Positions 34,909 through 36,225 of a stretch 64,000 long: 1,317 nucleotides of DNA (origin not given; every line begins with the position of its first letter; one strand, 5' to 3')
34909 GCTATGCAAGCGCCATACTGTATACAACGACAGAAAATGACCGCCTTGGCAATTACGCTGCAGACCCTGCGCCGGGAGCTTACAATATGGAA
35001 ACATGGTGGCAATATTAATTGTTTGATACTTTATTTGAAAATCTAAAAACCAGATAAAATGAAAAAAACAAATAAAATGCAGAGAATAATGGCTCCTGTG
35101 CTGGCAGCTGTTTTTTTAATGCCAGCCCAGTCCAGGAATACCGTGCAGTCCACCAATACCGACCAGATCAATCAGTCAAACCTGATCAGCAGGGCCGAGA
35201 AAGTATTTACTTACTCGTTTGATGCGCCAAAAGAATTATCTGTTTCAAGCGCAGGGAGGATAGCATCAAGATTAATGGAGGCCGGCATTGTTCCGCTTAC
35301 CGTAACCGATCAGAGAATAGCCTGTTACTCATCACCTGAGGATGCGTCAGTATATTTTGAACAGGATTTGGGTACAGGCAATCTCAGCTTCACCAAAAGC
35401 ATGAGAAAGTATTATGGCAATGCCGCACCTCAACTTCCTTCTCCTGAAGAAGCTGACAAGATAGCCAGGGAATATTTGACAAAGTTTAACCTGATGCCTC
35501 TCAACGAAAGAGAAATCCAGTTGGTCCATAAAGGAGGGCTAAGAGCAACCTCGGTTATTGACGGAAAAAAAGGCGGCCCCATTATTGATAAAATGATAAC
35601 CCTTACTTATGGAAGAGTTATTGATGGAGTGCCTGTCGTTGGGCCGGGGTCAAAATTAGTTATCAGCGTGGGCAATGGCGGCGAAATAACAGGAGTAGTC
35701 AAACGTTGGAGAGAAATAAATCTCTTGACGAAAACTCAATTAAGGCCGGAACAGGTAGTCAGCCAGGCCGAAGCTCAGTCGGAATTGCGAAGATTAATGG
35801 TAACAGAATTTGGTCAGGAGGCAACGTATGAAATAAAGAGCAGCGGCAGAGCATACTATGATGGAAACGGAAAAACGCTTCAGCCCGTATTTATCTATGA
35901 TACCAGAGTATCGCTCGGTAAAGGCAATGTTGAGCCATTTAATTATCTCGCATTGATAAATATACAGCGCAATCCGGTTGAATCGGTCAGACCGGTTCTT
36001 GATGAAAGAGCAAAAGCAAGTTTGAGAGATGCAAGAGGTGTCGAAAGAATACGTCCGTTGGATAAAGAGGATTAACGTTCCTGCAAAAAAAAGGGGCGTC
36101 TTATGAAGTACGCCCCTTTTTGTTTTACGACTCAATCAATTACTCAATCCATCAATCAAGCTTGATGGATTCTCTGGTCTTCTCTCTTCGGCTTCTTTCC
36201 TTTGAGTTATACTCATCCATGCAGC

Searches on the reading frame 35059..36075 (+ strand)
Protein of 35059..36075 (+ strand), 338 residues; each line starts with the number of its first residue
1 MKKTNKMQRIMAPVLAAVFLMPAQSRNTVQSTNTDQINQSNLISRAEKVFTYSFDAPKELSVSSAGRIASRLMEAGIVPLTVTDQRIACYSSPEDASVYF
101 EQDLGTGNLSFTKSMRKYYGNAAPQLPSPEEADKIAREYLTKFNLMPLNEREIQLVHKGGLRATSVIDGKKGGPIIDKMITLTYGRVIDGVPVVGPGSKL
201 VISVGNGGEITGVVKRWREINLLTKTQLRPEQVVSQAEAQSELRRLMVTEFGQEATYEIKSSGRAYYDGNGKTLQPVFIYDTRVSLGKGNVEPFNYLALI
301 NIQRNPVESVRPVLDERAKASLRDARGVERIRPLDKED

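Call 3: search_protein_families(library=pfam, proteins=[window:35059-36075:+], max_evalue=0.1)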
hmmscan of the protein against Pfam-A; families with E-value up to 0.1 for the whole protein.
window:35059-36075:+ (338 aa): 0 families

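Call 4: search_protein_families(library=ncbifam, proteins=[window:35059-36075:+], max_evalue=0.1)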
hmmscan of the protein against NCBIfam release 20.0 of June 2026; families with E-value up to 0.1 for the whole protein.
window:35059-36075:+ (338 aa): 0 families

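Call 14: find_homologous_proteins(query=window:35059-36075:+)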
Query window:35059-36075:+ (338 aa): 28 proteins with E <= 0.001 among 3598 candidates.
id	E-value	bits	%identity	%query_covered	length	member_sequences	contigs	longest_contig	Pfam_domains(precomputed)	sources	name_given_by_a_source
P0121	1.9e-210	716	100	97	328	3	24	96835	-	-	-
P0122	5.3e-195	665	88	100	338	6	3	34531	-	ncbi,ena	ncbi:MAG: hypothetical protein WCI01_00890 [Chlorobiaceae bacterium]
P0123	6.2e-181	619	81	100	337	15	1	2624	-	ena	-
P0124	2.2e-173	594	78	100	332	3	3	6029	-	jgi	jgi:hypothetical protein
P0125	2.1e-166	571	76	97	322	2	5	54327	-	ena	-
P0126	1.1e-140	487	64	100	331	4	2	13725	-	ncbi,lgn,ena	ncbi:MAG: hypothetical protein WCI92_16935 [Bacteroidota bacterium]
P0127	3.4e-94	334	53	86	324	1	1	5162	-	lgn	-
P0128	2.1e-92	328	52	86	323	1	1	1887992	-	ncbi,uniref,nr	ncbi:hypothetical protein [Mangrovibacterium lignilyticum]|uniref:hypothetical protein n=1 Tax=Mangr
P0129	2.1e-68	249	41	84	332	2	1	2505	-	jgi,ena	-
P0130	5.6e-68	248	41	82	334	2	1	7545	-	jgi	jgi:hypothetical protein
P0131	4.0e-66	242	41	81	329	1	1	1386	-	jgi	-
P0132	7.6e-65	238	41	82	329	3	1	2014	-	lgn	-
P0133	9.2e-65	237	41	84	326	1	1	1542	-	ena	-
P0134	1.8e-64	236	41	82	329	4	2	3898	-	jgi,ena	-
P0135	2.8e-64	236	41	82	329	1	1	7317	-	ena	-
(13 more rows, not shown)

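Call 24: search_solved_structures(query=A2, max_evalue=10, show_alignments=2)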
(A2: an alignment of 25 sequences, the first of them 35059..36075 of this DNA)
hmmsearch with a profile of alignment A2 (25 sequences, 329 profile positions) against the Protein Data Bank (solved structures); distinct sequences matched with E-value up to 10: 0.

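Call 31: predict_structure(alignment_id=A2)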
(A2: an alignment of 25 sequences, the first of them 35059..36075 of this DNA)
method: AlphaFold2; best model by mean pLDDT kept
length: 338 residues; sequences in the alignment: 25
mean_pLDDT: 80.1   pTM: 0.73
mean pLDDT of the five models: 80.1, 79.8, 78.9, 78.9, 78.6
residues with pLDDT >= 90: 187; 70-90: 73; 50-70: 20; < 50: 58
segments of 3 or more residues with pLDDT < 50: 1-46, 327-338
pLDDT, mean of each block of 10 residues (from residue 1): 40 38 28 35 55 87 93 88 95 93 93 89 90 97 93 92 71 79 94 91 96 94 92 93 92 91 92 92 86 90 86 70 57 43
secondary structure, 60 per line:
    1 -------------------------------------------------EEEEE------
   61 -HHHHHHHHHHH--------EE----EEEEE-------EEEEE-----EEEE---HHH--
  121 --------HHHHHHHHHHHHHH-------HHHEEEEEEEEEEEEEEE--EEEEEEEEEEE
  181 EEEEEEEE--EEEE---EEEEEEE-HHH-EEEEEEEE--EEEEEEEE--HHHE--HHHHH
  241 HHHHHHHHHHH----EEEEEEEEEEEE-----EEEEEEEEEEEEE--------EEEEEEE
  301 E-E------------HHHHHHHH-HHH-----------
elements in order: E50-54 H62-72 E87-91 E99-103 E109-112 H129-142 E153-167 E170-188 E191-194 E198-204 E210-217 E220-227 H236-251 E256-267 E273-285 E294-301 H316-323

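Call 34: fold_search(model_id=the predicted structure, library=pdb)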
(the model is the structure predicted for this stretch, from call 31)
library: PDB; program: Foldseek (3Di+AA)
matches with E <= 10: 807; with E <= 0.001: 13
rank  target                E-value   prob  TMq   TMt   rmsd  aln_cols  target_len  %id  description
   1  5coz                  2.5e-07  1.00  0.41  0.40   9.2       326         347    9  Crystal structure of an uncharacterized protein (EUBREC_2869) from Eubacterium rectale ATCC 33656 at 1.45 A resolution (released 2015-08-05)
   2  5boi                  8.5e-07  1.00  0.36  0.50   8.6       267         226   12  Bacillus megaterium YpeB C-terminal domain (released 2015-08-12)
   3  2o3o_C                5.8e-06  1.00  0.35  0.46   9.0       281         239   10  Crystal Structure of the sensor histidine kinase regulator YycI from Bacillus subtitlis (released 2007-04-10)
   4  2o3o_B                1.2e-05  1.00  0.33  0.43   9.8       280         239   11  Crystal Structure of the sensor histidine kinase regulator YycI from Bacillus subtitlis (released 2007-04-10)
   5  2o3o_D                1.9e-05  1.00  0.34  0.45   9.1       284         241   10  Crystal Structure of the sensor histidine kinase regulator YycI from Bacillus subtitlis (released 2007-04-10)
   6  2o3o_G                2.0e-05  1.00  0.34  0.45   9.0       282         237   11  Crystal Structure of the sensor histidine kinase regulator YycI from Bacillus subtitlis (released 2007-04-10)
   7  2o3o_I                2.0e-05  1.00  0.33  0.43  10.2       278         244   12  Crystal Structure of the sensor histidine kinase regulator YycI from Bacillus subtitlis (released 2007-04-10)
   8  2o3o_F                2.0e-05  1.00  0.33  0.43  10.1       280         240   11  Crystal Structure of the sensor histidine kinase regulator YycI from Bacillus subtitlis (released 2007-04-10)
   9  2o3o_E                2.3e-05  1.00  0.34  0.45   9.4       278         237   11  Crystal Structure of the sensor histidine kinase regulator YycI from Bacillus subtitlis (released 2007-04-10)
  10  2o3o_J                2.4e-05  1.00  0.31  0.41   9.9       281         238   10  Crystal Structure of the sensor histidine kinase regulator YycI from Bacillus subtitlis (released 2007-04-10)
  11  2o3o_A                5.3e-05  1.00  0.34  0.44   8.7       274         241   10  Crystal Structure of the sensor histidine kinase regulator YycI from Bacillus subtitlis (released 2007-04-10)
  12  2o3o_K                5.6e-05  1.00  0.32  0.43  10.0       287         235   12  Crystal Structure of the sensor histidine kinase regulator YycI from Bacillus subtitlis (released 2007-04-10)
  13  2o3o_L                5.9e-05  1.00  0.34  0.45   9.5       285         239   10  Crystal Structure of the sensor histidine kinase regulator YycI from Bacillus subtitlis (released 2007-04-10)
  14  3nqz_A                1.6e-03  0.99  0.25  0.42   6.6       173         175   16  Crystal structure of the autoprocessed Vibriolysin MCP-02 with E369A mutation (released 2010-10-06)
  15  4q6u_B                1.4e-02  0.08  0.10  0.11  22.1       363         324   10  Crystal structure of a putative uncharacterized protein from Mycobacterium tuberculosis (released 2014-06-18)
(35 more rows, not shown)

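Call 59: search_protein_families(library=pfam, alignment_id=A2, max_evalue=10)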
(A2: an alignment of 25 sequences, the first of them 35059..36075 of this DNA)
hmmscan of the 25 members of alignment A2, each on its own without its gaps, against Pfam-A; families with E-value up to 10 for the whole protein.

A. member 1, window:35059-36075:+ (338 aa): 0 families

B. families by the number of members that match (of 25 scanned): 19 families
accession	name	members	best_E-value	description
PF16244.11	DUF4901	2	0.014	YcdB, YcdC repeated domain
PF07435.16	YycH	1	0.0011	YycH protein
PF23435.1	DUF7121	1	0.0059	Family of unknown function (DUF7121)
PF01527.26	HTH_Tnp_1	1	0.032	Transposase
PF05002.20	SGS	1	0.061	SGS domain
PF16232.10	DUF4891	1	0.065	Domain of unknown function (DUF4891)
PF12963.12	DUF3852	1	0.067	Protein of unknown function (DUF3852)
PF01789.22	PsbP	1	0.068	PsbP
PF20023.5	WSLR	1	0.077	Wolframin Sel1-like repeat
PF03989.18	DNA_gyraseA_C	1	0.084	DNA gyrase C-terminal domain, beta-propeller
PF17020.10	DUF5097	1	0.13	Domain of unknown function (DUF5097)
PF09312.16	SurA_N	1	0.15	SurA N-terminal domain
PF17870.6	Insulin_TMD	1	0.15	Insulin receptor trans-membrane segment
PF21461.3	HL_N-beta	1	0.16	Hyaluronate lyase, N-terminal beta-sheet domain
PF11058.13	Ral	1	0.16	Antirestriction protein Ral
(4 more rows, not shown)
